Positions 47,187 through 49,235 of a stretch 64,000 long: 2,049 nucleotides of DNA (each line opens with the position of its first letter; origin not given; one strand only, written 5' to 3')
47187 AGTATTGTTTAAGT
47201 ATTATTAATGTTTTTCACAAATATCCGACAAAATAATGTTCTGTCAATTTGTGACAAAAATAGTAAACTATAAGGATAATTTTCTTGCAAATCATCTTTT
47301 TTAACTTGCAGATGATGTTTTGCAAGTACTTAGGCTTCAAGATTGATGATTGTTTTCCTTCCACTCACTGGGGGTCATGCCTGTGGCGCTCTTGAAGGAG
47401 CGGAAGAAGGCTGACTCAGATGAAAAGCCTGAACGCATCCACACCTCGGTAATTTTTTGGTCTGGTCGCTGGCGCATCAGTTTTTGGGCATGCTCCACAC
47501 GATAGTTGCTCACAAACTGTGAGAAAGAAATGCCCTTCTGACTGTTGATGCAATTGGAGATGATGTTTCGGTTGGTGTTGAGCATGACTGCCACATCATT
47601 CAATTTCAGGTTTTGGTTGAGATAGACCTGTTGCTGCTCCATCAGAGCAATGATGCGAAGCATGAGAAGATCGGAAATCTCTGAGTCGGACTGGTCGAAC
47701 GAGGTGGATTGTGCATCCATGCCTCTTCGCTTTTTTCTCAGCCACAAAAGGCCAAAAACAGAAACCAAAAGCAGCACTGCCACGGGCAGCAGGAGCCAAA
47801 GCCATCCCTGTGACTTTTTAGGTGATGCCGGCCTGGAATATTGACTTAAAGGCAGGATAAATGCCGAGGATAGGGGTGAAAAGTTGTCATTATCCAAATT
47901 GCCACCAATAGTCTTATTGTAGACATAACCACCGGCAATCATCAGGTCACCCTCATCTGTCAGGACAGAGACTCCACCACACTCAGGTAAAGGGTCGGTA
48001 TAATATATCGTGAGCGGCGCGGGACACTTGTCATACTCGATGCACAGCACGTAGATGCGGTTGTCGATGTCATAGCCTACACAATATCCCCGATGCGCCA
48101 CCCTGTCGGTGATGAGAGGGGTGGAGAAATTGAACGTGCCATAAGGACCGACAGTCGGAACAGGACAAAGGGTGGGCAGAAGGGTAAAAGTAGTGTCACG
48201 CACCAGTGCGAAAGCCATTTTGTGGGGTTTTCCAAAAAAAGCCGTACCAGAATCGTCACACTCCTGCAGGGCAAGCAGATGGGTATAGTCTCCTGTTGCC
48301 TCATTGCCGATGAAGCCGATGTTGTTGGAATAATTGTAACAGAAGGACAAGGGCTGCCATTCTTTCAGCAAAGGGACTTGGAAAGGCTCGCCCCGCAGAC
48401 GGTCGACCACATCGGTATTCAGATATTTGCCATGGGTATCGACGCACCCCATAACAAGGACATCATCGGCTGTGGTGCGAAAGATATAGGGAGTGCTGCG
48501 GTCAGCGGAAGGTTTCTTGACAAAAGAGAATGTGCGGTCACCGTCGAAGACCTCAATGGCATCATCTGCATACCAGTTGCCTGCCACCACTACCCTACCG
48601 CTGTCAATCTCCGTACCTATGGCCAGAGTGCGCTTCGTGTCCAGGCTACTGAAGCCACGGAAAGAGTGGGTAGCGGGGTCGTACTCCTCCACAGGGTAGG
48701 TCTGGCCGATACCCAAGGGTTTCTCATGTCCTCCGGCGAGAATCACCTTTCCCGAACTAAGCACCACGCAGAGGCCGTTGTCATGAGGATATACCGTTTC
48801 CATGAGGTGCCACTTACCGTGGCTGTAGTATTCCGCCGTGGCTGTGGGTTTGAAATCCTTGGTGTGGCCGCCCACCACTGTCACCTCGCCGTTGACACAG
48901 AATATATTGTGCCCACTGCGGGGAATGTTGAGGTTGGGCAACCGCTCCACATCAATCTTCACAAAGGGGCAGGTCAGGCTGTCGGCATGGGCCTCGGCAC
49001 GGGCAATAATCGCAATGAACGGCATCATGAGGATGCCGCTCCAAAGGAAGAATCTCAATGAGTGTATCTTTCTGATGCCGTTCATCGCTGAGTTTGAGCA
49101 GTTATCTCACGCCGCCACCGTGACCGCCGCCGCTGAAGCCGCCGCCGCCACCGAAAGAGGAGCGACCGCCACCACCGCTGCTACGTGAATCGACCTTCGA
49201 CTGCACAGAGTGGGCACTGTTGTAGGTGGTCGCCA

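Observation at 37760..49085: Kelch-sensor/AraC transmembrane regulator adjacent to a two-gene T9SS-type cargo operon (1030-aa LRR protein + 2095-aa giant protein)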

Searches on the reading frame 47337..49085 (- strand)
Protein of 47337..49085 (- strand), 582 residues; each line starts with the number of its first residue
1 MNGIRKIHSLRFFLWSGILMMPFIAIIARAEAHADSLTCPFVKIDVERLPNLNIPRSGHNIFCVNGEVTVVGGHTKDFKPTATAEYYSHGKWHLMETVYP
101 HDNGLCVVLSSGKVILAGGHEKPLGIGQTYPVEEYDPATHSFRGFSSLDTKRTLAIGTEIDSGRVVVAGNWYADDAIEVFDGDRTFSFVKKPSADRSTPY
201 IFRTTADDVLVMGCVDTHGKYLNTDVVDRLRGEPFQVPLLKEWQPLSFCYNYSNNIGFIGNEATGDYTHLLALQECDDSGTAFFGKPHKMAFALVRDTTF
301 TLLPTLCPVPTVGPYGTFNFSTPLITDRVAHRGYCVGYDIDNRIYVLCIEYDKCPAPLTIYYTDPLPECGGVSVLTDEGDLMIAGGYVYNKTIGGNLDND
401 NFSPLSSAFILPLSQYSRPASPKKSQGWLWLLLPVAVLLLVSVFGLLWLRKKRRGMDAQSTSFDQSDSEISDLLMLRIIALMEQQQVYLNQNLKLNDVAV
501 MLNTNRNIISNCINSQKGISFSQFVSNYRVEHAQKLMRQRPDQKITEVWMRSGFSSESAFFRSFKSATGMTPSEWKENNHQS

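Call 6: search_protein_families(library=pfam, proteins=[window:47337-49085:-], max_evalue=0.01)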
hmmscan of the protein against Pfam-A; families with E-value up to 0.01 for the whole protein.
window:47337-49085:- (582 aa): 4 families
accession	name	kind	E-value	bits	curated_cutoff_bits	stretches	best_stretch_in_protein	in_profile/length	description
PF12833.13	HTH_18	-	6.1e-17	62.1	33.6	1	499-577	2-79/80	Helix-turn-helix domain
PF00165.29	HTH_AraC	-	4.6e-08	33.4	26.6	1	543-575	9-40/42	Bacterial regulatory helix-turn-helix proteins, AraC family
PF01344.31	Kelch_1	-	0.0018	18.2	20.1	0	55-93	1-40/46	Kelch motif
PF13964.12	Kelch_6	-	0.0023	18.3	25.3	0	55-89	1-35/50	Kelch motif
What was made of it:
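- On AraC/XylS family transcription factors: HTH_18 62.1 bits (cut-off 33.6) and HTH_AraC 33.4 bits (cut-off 26.6), at residues 499-577 (call 6).
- On Kelch beta-propeller superfamily: Pfam Kelch_1 and Kelch_6 are only sub-threshold (18 bits, call 6).
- Closest known: AraC/XylS-family class II activators. Same: C-terminal double HTH (HTH_18, call 6).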

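Call 7: search_protein_families(library=ncbifam, proteins=[window:47337-49085:-], max_evalue=0.01)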
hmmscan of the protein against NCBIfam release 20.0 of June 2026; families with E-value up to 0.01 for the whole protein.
window:47337-49085:- (582 aa): 25 families
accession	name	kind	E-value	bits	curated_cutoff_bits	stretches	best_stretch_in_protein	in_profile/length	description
NF047455.1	TF_Staph_AryK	equivalog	3.6e-14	52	850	1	486-581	167-261/759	transcriptional regulator AryK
NF047788.1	TransRegPocR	equivalog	7.1e-11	41.9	500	1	487-581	200-293/296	transcriptional regulator PocR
TIGR04094.1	adjacent_YSIRK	equivalog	1.2e-10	41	200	1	482-576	291-383/383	YSIRK-targeted surface antigen transcriptional regulator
NF049968.1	QhpR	equivalog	7.6e-10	38.4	250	1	516-576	225-284/284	AraC-like transcriptional regulator QhpR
NF007693.0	PRK10371.1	equivalog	8.4e-10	38.3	253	1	488-578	210-299/309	transcriptional regulator MelR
NF010025.2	PRK13500.1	equivalog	4.5e-09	36.3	525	1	486-581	186-280/282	HTH-type transcriptional activator RhaR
NF007243.0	PRK09685.1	equivalog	1e-08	34.9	199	1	515-578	237-301/303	transcriptional regulator FeaR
NF010027.0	PRK13502.1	equivalog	1.6e-08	34.4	384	1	490-581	190-280/282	HTH-type transcriptional activator RhaR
NF010026.0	PRK13501.1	equivalog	9.9e-08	31.5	363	1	452-578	160-277/290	HTH-type transcriptional activator RhaR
NF050186.1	TransRegGliRPseudo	equivalog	3e-07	30.1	570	1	515-579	274-337/338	AraC family transcriptional regulator GliR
NF007860.0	PRK10572.1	equivalog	3.5e-07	29.4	208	1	469-580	176-286/292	arabinose operon transcriptional regulator AraC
NF012144.2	ramA_TF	equivalog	6.9e-07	29.7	180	1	485-580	14-108/108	RamA family antibiotic efflux transcriptional regulator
NF006902.0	PRK09393.1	equivalog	1.3e-06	27.8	425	1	450-579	198-322/327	transcriptional regulator FtrA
NF052534.1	RzbtTranRegRhrA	equivalog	4.2e-06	26.2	500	1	489-577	221-309/312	rhizobactin biosynthesis transcriptional regulator RhrA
NF041686.2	ant_diox_reg_AndR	equivalog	5.7e-06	26.1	350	1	475-574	219-316/321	anthranilate 1,2-dioxygenase regulatory protein AndR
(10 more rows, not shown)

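Call 9: search_protein_families(library=pfam, proteins=[window:47337-48800:-], max_evalue=10)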
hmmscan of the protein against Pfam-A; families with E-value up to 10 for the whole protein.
window:47337-48800:- (487 aa): 4 families
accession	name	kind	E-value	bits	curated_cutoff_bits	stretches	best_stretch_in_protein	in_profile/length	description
PF12833.13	HTH_18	-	4.7e-17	62.5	33.6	1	404-482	2-79/80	Helix-turn-helix domain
PF00165.29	HTH_AraC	-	2.9e-08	34.1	26.6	2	448-480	9-40/42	Bacterial regulatory helix-turn-helix proteins, AraC family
PF06532.16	NrsF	-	0.065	13.5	26.8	1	318-354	69-104/204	Negative regulator of sigma F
PF01344.31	Kelch_1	-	0.5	10.4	20.1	0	10-48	5-40/46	Kelch motif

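Call 11: find_homologous_proteins(query=window:47337-49085:-)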
Query window:47337-49085:- (582 aa): 1262 proteins with E <= 0.001 among 8000 candidates; the best 120 are listed.
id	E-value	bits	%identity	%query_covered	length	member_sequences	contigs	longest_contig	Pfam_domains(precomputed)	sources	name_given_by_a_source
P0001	0.0e+0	1369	100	100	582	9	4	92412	PF12833.14,PF00165.30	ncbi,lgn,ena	-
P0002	0.0e+0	1082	80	100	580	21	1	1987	PF12833.14,PF00165.30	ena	-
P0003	0.0e+0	1046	78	100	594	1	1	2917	PF12833.14,PF00165.30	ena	-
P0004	1.7e-291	986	75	96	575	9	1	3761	PF12833.14,PF00165.30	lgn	-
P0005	1.4e-266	904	67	97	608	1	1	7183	PF12833.14,PF00165.30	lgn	-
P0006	2.0e-263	893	70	97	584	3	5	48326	PF12833.14,PF00165.30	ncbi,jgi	jgi:AraC-like DNA-binding protein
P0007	5.1e-225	767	59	97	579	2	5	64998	PF12833.14,PF00165.30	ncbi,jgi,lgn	jgi:AraC-like DNA-binding protein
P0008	1.1e-222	759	61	96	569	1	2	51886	PF12833.14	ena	-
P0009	4.1e-222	757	60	96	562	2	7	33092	PF12833.14,PF00165.30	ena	-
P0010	7.7e-219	746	59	96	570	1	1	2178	PF12833.14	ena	-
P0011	1.0e-218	746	60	93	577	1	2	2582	PF12833.14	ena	-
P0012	2.2e-218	745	59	93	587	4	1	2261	PF12833.14,PF00165.30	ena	-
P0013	2.5e-218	744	57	97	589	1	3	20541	PF12833.14,PF00165.30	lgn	-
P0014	1.5e-217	742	59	97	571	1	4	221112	PF12833.14,PF00165.30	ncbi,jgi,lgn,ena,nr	ncbi:MAG: helix-turn-helix domain-containing protein [Prevotella sp.]|jgi:AraC-like DNA-binding prot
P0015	5.9e-217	740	60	93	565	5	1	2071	PF12833.14,PF00165.30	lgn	-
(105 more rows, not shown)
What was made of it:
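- More than 1,262 homologs at 90% clustering (call 11).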

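Call 12: find_encoding_contigs(protein=P0014, flank=10000, max_places=3)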
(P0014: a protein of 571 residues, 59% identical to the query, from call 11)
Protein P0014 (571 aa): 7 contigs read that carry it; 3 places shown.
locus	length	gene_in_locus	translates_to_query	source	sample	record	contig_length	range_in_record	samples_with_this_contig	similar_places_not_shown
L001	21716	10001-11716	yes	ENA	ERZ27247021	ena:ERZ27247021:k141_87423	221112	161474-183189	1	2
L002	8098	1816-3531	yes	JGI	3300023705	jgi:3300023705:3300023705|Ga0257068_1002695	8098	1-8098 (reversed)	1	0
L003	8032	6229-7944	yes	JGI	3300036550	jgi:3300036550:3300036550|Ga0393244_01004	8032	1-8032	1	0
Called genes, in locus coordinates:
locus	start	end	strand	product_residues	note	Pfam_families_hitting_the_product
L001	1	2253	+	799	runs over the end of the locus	PF14498:Glyco_hyd_65N_2, PF22124:Glyco_hydro_95_cat, PF21307:Glyco_hydro_95_C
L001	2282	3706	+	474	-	PF02952:Fucose_iso_C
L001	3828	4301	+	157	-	PF02576:RimP_N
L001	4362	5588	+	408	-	PF08529:NusA_N, PF13184:KH_NusA_1st, PF26594:KH_NusA_2nd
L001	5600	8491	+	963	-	PF04760:IF2_N, PF00009:GTP_EFTU, PF01926:MMR_HSR1, PF03144:GTP_EFTU_D2 (faint), PF22042:EF-G_D2, PF11987:IF-2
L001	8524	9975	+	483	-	PF19295:SufBD_N, PF01458:SUFBD_core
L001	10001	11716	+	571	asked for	PF00165:HTH_AraC (faint), PF12833:HTH_18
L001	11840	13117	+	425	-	PF13173:AAA_14, PF13635:DUF4143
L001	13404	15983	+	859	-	PF18889:Beta_helix_3 (faint)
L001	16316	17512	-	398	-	PF13173:AAA_14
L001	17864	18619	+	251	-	PF00005:ABC_tran, PF02463:SMC_N (faint)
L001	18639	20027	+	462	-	PF19295:SufBD_N, PF01458:SUFBD_core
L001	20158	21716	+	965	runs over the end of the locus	PF02837:Glyco_hydro_2_N, PF00703:Glyco_hydro_2, PF02836:Glyco_hydro_2_C, PF16353:LacZ_4 (weak), PF02929:Bgal_small_N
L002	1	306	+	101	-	PF03144:GTP_EFTU_D2 (weak)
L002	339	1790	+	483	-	PF19295:SufBD_N, PF01458:SUFBD_core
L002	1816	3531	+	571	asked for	PF00165:HTH_AraC (faint), PF12833:HTH_18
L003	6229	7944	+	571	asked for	PF00165:HTH_AraC (faint), PF12833:HTH_18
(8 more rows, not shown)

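Call 13: find_encoding_contigs(protein=P0007, flank=10000, max_places=3)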
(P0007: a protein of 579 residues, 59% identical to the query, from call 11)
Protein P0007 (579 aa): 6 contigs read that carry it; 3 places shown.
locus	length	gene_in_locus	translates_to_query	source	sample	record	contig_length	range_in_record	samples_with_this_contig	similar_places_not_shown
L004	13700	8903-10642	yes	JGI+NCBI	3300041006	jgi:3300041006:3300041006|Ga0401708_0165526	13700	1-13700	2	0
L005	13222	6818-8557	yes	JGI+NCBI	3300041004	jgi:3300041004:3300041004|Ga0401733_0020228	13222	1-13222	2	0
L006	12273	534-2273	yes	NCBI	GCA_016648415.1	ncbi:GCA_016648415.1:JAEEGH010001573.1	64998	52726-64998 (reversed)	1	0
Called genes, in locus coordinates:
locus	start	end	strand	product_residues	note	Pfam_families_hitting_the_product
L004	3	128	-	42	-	?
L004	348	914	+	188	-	PF12099:DUF3575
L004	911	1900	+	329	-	PF17145:DUF5119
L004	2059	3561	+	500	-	PF13149:Mfa_like_1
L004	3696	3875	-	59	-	-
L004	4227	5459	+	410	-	PF16217:M64_N, PF09471:Peptidase_M64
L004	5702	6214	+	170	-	-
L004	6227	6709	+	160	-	-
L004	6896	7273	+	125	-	PF01527:HTH_Tnp_1 (weak)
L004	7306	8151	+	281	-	PF00665:rve, PF13683:rve_3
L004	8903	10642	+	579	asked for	PF00165:HTH_AraC (faint), PF12833:HTH_18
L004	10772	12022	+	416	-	PF13306:LRR_5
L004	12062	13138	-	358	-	PF01637:ATPase_2, PF09820:AAA-ATPase_like (weak), PF13173:AAA_14 (faint)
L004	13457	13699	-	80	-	?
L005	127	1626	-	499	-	PF13655:RVT_N, PF00078:RVT_1, PF08388:GIIM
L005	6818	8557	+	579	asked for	PF00165:HTH_AraC (faint), PF12833:HTH_18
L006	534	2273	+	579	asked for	PF00165:HTH_AraC (faint), PF12833:HTH_18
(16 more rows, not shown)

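Call 14: find_encoding_contigs(protein=P0006, flank=10000, max_places=3)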
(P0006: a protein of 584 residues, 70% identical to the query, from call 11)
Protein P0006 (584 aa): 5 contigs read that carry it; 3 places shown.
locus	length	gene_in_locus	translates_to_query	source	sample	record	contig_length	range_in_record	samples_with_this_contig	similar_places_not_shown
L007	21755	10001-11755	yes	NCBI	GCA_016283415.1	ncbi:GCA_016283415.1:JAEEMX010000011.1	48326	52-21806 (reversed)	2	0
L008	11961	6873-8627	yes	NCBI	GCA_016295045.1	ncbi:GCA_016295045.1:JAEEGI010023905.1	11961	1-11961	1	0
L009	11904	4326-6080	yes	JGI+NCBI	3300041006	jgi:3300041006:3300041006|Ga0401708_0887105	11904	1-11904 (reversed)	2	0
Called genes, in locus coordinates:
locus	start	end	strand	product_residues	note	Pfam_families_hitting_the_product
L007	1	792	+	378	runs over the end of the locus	PF00255:GSHPx, PF00578:AhpC-TSA (weak), PF00881:Nitroreductase, PF14512:TM1586_NiRdase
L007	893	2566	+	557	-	-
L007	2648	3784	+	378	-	PF03372:Exo_endo_phos (weak)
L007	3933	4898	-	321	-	-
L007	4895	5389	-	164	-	PF18925:DUF5675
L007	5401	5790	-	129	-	-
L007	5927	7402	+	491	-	PF03553:Na_H_antiporter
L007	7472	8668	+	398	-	-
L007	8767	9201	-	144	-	PF08239:SH3_3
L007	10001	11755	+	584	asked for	PF00165:HTH_AraC (faint), PF12833:HTH_18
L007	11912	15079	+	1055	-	PF13306:LRR_5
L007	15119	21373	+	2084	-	PF13205:Big_5 (weak), PF13287:Fn3_assoc, PF13290:CHB_HEX_C_1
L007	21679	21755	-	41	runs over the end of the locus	?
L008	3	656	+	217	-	?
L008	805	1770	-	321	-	-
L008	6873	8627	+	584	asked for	PF00165:HTH_AraC (faint), PF12833:HTH_18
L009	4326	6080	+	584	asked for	PF00165:HTH_AraC (faint), PF12833:HTH_18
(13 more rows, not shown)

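Call 19: find_related_loci(query=A1, collection=genome_contigs, flank=10000)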
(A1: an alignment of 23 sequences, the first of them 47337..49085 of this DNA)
Query A1 (582 aa) in genome_contigs; peptide patterns used: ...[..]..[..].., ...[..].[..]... (x = any residue, [..] = any of these).
141 stretches matched a pattern; 112 encode a relative of the query (tblastn E <= 1e-3); the best 80 are kept; 80 distinct loci.
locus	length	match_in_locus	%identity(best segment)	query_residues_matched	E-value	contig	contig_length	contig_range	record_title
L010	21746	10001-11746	75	1-576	0e+0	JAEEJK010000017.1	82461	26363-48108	MAG: Prevotella sp. isolate Tb.RUG.168 k141_1716892_flag=0_multi=33.9991_len=82461, whole genome shotgun sequence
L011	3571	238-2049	68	1-581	0e+0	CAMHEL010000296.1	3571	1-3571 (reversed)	MAG: uncultured Prevotellaceae bacterium isolate SRR11784281_bin.96_metaWRAP_v1.3_MAG genome assembly, contig: ERZ122033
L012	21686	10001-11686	59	12-576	0e+0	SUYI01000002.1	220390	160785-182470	MAG: Prevotella sp. isolate SIG146 NODE_118_length_220390_cov_8.296492, whole genome shotgun sequence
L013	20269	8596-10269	56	18-576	0e+0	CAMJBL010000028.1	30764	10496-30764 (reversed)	MAG: uncultured Prevotella sp. isolate SRR12081303_bin.19_metaWRAP_v1.3_MAG genome assembly, contig: ERZ12289767.2056, w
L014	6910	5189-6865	56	38-579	0e+0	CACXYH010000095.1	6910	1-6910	MAG: uncultured Prevotellaceae bacterium isolate RUG11701 genome assembly, contig: RUG11701_asm_95, whole genome shotgun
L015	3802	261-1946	56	18-577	0e+0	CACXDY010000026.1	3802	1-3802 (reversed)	MAG: uncultured Prevotellaceae bacterium isolate RUG11177 genome assembly, contig: RUG11177_asm_26, whole genome shotgun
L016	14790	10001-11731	54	10-578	0e+0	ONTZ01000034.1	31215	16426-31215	uncultured Prevotella sp. isolate RUG647 genome assembly, contig: scaffold_627, whole genome shotgun sequence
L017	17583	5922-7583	56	42-579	0e+0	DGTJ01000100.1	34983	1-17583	MAG TPA_asm: Prevotella sp. UBA4339 UBA4339_contig_19897, whole genome shotgun sequence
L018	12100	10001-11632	57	39-579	0e+0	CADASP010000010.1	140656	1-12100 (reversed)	MAG: uncultured Prevotellaceae bacterium isolate RUG13587 genome assembly, contig: RUG13587_asm_10, whole genome shotgun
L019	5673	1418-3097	56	38-579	0e+0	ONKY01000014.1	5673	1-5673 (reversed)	uncultured Prevotellaceae bacterium isolate RUG403 genome assembly, contig: k87_2720071, whole genome shotgun sequence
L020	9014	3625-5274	56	39-576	0e+0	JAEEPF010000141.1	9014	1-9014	MAG: Prevotella sp. isolate Tb.RUG.304 NODE_35107_length_9014_cov_8.621695, whole genome shotgun sequence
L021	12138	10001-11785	52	18-575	0e+0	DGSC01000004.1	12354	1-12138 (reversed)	MAG TPA_asm: Prevotellaceae bacterium UBA4372 UBA4372_contig_4359, whole genome shotgun sequence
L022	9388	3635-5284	54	38-579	0e+0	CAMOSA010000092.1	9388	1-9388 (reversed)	MAG: uncultured Prevotellaceae bacterium isolate SRR873602_bin.145_metaWRAP_v1.3_MAG genome assembly, contig: NODE_18511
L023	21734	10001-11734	52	30-575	0e+0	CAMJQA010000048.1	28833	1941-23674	MAG: uncultured Prevotellaceae bacterium isolate SRR12081300_bin.22_metaWRAP_v1.3_MAG genome assembly, contig: ERZ122897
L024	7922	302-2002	53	19-579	0e+0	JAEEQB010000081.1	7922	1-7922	MAG: Prevotella sp. isolate Tb.RUG.325 NODE_41952_length_7922_cov_8.747146, whole genome shotgun sequence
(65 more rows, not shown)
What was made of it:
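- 112 relatives among GTDB species representatives, almost all rumen Prevotellaceae (call 19).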
